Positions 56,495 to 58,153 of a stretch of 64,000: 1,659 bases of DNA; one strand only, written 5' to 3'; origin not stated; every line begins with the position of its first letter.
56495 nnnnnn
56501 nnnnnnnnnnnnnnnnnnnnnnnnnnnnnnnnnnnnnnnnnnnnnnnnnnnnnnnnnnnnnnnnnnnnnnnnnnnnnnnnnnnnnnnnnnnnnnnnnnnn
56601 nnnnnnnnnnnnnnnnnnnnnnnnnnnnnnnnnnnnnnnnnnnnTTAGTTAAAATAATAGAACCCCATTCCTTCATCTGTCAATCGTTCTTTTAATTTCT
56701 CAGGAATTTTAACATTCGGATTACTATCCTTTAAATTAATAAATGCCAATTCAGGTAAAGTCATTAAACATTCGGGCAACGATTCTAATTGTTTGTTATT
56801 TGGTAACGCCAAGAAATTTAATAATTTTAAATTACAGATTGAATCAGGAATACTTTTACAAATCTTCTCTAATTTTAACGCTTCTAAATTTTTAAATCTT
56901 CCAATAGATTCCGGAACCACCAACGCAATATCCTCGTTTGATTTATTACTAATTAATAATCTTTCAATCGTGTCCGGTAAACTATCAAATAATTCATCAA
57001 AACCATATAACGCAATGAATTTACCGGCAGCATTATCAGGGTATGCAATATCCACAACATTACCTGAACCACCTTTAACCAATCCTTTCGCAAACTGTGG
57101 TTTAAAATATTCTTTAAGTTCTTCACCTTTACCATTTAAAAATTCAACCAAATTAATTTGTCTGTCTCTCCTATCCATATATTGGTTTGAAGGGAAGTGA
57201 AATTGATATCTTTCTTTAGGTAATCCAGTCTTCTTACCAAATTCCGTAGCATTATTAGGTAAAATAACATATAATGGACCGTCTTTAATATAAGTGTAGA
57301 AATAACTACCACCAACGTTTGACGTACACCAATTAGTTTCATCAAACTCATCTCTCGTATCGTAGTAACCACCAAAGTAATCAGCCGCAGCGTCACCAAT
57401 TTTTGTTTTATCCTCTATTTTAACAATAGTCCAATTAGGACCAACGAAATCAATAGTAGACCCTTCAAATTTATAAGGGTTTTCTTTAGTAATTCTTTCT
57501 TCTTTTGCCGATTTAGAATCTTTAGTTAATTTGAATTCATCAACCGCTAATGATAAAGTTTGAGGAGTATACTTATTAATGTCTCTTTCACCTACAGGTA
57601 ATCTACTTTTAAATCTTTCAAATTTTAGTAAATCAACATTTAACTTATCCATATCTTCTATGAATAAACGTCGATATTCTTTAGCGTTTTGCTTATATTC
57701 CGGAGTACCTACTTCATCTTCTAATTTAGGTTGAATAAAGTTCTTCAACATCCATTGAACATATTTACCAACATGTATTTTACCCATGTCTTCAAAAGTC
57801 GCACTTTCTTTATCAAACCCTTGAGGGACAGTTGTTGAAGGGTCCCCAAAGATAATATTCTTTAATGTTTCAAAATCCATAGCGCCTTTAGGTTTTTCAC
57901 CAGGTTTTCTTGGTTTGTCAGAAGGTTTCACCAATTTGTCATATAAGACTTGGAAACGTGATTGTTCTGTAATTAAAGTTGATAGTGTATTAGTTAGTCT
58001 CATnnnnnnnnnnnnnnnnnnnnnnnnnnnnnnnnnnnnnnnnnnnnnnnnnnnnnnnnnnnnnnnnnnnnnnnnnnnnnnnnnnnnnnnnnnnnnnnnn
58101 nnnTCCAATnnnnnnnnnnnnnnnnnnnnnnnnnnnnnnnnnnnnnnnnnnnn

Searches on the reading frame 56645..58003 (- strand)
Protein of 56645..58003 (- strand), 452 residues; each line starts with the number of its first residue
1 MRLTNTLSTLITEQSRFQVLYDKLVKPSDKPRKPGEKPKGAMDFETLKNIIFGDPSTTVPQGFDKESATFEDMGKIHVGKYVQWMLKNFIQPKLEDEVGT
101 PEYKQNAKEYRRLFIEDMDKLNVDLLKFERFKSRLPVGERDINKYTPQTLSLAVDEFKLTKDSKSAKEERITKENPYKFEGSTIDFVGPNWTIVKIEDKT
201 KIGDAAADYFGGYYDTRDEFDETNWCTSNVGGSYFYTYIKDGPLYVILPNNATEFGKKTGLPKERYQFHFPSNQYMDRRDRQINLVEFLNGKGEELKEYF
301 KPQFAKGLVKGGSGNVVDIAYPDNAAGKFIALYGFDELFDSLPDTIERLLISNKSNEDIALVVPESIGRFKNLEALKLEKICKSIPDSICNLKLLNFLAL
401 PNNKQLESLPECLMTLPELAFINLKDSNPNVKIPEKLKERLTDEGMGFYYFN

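Call 11: search_protein_families(library=pfam, proteins=[window:56645-58003:-], max_evalue=0.001)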
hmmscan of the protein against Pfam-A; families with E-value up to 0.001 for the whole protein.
window:56645-58003:- (452 aa): 1 family
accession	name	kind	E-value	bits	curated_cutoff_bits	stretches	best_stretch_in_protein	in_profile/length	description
PF23598.1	LRR_14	-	4.1e-05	22.9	40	1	363-430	62-130/353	Leucine-rich repeat region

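Call 12: search_protein_families(library=phrogs, proteins=[window:56645-58003:-], max_evalue=0.001)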
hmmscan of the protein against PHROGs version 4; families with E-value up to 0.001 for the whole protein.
window:56645-58003:- (452 aa): 1 family
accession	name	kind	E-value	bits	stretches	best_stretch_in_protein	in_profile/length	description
phrog_6688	-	unknown function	0.00017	21.3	1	362-435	594-667/681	-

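Call 99: search_protein_families(library=phrogs, proteins=[window:56645-58000:-], max_evalue=0.001)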
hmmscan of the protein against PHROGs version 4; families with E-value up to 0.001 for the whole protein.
window:56645-58000:- (451 aa): 1 family
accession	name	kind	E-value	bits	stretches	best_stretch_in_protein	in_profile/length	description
phrog_6688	-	unknown function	0.00017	21.3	1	361-434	594-667/681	-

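Call 100: search_protein_families(library=pfam, proteins=[window:56645-58000:-], max_evalue=0.001)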
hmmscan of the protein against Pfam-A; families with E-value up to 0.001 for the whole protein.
window:56645-58000:- (451 aa): 1 family
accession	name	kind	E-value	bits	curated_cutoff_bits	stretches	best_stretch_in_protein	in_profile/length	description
PF23598.1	LRR_14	-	4.1e-05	22.9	40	1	362-429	62-130/353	Leucine-rich repeat region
